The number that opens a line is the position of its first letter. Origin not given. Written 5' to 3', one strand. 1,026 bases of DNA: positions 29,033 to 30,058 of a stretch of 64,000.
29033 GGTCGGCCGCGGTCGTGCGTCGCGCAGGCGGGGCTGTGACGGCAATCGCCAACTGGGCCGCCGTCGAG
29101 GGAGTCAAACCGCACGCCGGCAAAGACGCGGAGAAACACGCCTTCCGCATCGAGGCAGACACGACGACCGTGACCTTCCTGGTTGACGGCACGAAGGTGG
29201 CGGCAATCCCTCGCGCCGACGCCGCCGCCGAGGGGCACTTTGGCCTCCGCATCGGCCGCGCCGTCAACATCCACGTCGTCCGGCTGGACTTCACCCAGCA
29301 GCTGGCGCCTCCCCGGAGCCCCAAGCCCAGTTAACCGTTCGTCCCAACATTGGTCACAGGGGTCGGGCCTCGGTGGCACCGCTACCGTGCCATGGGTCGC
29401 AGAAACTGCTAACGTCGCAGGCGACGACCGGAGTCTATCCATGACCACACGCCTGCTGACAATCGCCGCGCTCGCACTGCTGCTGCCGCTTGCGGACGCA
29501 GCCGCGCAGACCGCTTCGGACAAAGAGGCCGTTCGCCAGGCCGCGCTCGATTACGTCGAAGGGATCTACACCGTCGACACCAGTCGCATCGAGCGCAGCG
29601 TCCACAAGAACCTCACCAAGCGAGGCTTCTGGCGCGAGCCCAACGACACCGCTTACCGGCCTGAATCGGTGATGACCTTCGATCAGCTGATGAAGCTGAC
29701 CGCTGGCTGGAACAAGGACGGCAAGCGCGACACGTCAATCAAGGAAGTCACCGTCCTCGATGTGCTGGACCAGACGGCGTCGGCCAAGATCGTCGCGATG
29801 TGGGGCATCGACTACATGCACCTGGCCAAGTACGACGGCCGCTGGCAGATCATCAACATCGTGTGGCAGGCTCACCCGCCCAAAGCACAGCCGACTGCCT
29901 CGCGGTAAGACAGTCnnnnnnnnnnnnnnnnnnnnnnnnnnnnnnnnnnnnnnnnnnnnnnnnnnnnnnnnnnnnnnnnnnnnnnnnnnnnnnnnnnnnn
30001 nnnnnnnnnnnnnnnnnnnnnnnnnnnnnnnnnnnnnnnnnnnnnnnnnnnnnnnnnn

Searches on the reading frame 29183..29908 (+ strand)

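Call 13: search_protein_families(library=pfam, proteins=[window:29183-29908:+], max_evalue=0.01)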
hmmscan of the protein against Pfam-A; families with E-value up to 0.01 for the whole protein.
window:29183-29908:+ (241 aa): 1 family
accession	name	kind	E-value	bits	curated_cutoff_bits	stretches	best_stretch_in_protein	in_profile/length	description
PF12893.14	Lumazine_bd_2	-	3e-14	54.2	22.1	1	113-229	2-116/116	Putative lumazine-binding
